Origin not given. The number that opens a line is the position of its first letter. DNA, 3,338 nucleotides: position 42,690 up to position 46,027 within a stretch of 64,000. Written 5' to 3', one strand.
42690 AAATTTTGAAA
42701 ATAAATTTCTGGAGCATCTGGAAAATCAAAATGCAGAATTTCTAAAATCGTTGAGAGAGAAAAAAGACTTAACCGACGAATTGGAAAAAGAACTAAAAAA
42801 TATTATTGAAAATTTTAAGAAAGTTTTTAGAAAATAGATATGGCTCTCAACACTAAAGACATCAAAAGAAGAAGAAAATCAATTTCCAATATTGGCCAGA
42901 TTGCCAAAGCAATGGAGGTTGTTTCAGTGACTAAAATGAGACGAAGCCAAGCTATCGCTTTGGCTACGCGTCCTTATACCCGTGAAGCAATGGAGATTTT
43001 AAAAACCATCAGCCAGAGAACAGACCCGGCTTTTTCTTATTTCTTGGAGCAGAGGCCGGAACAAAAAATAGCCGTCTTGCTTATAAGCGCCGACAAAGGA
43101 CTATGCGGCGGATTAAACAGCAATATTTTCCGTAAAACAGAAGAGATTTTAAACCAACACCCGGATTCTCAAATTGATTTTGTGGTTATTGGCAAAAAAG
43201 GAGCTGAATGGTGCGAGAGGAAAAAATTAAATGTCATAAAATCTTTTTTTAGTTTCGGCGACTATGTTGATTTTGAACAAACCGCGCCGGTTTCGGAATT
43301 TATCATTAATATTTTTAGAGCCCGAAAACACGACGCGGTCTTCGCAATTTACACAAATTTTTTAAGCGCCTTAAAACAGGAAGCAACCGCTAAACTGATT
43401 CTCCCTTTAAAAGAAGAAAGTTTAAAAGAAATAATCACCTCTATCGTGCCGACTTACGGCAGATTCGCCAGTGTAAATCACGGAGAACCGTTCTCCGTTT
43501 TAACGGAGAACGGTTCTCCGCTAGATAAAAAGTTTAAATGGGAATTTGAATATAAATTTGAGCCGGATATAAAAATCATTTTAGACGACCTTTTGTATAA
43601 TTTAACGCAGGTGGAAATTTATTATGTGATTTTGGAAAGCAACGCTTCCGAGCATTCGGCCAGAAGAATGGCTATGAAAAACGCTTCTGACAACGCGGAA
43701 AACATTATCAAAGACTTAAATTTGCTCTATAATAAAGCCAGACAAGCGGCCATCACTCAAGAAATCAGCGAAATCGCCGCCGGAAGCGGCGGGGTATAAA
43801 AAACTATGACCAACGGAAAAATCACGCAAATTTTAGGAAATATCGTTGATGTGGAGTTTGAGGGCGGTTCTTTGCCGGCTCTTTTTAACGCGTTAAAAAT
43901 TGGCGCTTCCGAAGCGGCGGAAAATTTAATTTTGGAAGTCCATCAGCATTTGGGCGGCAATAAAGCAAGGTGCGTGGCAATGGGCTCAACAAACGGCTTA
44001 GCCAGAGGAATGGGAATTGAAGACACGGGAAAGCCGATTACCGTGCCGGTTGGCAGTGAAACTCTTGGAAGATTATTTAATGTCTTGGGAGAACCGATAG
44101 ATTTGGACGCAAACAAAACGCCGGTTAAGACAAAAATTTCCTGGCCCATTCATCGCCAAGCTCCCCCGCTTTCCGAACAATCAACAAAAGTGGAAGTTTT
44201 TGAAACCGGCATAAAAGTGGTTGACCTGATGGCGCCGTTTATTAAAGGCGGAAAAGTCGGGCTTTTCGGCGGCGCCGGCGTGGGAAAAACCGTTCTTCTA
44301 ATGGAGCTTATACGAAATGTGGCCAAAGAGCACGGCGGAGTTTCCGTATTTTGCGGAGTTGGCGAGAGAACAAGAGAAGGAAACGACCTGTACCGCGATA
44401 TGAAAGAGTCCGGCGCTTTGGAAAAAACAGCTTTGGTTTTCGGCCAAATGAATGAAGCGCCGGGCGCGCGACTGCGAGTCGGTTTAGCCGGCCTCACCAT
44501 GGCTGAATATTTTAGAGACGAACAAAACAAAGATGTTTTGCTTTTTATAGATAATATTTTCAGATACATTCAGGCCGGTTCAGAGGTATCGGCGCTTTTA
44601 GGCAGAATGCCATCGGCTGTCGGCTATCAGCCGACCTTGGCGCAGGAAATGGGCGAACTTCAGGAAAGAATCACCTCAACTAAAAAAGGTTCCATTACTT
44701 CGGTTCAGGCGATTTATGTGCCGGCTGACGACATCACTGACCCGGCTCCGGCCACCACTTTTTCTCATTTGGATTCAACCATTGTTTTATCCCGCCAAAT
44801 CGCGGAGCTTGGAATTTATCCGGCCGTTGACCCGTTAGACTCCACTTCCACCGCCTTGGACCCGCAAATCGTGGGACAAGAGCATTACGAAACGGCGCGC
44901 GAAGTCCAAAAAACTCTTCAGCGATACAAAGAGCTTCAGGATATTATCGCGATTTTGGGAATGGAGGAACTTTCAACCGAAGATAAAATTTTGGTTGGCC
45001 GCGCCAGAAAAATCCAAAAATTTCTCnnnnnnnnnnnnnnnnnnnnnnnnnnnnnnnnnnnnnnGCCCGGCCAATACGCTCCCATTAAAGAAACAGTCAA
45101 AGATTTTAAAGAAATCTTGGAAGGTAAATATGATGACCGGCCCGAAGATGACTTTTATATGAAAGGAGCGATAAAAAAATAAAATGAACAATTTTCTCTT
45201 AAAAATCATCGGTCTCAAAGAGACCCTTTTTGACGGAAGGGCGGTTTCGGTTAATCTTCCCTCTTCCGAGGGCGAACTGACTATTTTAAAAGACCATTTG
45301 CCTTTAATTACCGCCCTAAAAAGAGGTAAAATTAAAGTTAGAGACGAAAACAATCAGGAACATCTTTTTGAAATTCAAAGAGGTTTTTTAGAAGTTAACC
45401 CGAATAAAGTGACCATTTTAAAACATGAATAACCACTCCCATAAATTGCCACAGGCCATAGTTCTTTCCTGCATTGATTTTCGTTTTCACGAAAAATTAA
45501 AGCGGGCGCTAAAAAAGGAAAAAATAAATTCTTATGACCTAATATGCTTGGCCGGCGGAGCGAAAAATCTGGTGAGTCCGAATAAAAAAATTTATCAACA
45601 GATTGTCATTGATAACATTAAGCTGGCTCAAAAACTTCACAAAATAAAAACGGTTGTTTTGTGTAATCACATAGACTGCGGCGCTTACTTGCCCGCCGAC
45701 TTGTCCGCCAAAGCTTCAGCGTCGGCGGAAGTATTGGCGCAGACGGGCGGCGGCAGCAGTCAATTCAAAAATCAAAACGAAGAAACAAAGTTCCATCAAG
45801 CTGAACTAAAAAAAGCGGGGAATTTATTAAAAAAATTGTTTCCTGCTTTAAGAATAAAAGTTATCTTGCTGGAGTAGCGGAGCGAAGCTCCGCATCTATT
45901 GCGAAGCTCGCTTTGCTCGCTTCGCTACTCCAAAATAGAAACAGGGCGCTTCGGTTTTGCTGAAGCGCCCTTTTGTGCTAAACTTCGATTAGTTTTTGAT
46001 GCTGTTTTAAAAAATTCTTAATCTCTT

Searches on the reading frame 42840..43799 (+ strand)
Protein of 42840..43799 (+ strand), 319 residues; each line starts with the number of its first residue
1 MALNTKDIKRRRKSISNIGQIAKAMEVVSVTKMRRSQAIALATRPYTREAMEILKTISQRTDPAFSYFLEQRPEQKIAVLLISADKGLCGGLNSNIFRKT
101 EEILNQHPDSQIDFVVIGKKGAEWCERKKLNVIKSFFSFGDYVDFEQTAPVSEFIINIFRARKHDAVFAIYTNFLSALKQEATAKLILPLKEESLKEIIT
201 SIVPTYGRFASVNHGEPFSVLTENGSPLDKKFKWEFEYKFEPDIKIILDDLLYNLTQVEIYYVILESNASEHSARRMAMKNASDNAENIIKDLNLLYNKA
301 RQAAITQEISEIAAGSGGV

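Call 24: find_related_loci(query=window:42840-43799:+, collection=genome_contigs, flank=8000)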
Query window:42840-43799:+ (319 aa) in genome_contigs; peptide patterns used: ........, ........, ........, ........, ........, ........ (x = any residue, [..] = any of these).
166 stretches matched a pattern; 91 encode a relative of the query (tblastn E <= 1e-3); the best 80 are kept; 80 distinct loci.
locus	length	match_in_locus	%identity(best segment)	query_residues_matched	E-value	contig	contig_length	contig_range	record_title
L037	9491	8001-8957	86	1-317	0e+0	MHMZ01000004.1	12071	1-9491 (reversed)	MAG: Candidatus Portnoybacteria bacterium RIFCSPHIGHO2_02_FULL_39_12 rifcsphigho2_01_scaffold_13148, whole genome shotgu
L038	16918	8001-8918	41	6-316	3e-78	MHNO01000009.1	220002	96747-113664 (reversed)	MAG: Candidatus Ryanbacteria bacterium RIFCSPHIGHO2_02_FULL_45_17b rifcsphigho2_02_scaffold_343, whole genome shotgun se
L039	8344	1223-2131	41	6-316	7e-77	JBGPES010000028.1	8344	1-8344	MAG: Candidatus Paceibacteria bacterium isolate OBJ_0618_7090110_85 k141_4026713_length_8344_cov_9.0000, whole genome sh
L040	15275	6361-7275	43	6-316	1e-74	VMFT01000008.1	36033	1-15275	MAG: Parcubacteria group bacterium Gr01-1014_29 G01um101429_scaffold_331, whole genome shotgun sequence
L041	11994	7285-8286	39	9-317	2e-72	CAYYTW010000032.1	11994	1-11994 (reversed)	MAG TPA_asm: uncultured Candidatus Saccharibacteria bacterium isolate binchicken_co75_197 genome assembly, contig: NODE_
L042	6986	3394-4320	41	9-316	3e-72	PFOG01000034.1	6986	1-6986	MAG: Candidatus Portnoybacteria bacterium CG_4_10_14_0_2_um_filter_44_20 CG_4_10_14_0.2_scaffold_6432_c, whole genome sh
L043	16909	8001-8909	41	6-316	1e-70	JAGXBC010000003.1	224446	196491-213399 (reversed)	MAG: Patescibacteria group bacterium isolate REEB91 contig-150_22, whole genome shotgun sequence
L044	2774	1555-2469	39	6-318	3e-71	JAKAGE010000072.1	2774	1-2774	MAG: bacterium isolate WY2.bin145 NODE_88110_length_2774_cov_1.491122, whole genome shotgun sequence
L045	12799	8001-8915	39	4-316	3e-70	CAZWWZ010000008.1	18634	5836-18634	MAG TPA_asm: uncultured Candidatus Saccharibacteria bacterium isolate binchicken_co3_549 genome assembly, contig: NODE_9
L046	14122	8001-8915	39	4-316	6e-70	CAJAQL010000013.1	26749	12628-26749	MAG: uncultured Parcubacteria group bacterium isolate B-4_bin-014 genome assembly, contig: bin-014:13/38, whole genome s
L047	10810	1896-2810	39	6-318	2e-69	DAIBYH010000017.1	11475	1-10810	MAG TPA_asm: Candidatus Parcubacteria bacterium isolate clean5438 NODE_17_length_11475_cov_3.631953, whole genome shotgu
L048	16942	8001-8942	38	6-316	2e-68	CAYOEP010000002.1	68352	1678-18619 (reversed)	MAG TPA_asm: uncultured Candidatus Saccharibacteria bacterium isolate SRP162660_co2_137 genome assembly, contig: NODE_42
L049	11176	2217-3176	40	4-316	5e-68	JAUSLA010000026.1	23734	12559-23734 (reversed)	MAG: bacterium isolate E14_metabat.bin.93 E14_k141_1456290, whole genome shotgun sequence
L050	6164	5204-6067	38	4-319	3e-67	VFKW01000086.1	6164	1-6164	MAG: Candidatus Berkelbacteria bacterium isolate Bin_65_7 c_000000088252, whole genome shotgun sequence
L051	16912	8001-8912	41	4-316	2e-64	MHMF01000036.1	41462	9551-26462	MAG: Candidatus Nealsonbacteria bacterium RIFCSPLOWO2_01_FULL_38_120 rifcsplowo2_01_scaffold_4463, whole genome shotgun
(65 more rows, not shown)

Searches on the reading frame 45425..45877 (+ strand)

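Call 5: search_protein_families(library=pfam, proteins=[window:45425-45877:+], max_evalue=0.01)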
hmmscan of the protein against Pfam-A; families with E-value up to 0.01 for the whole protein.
window:45425-45877:+ (150 aa): 2 families
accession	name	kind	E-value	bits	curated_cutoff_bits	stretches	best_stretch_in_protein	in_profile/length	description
PF20393.3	Pro_CA_2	-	9.9e-11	42.4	30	1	11-92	6-86/125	Putative carbonic anhydrase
PF00484.24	Pro_CA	-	0.0011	19.6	25.7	1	12-113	2-97/156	Carbonic anhydrase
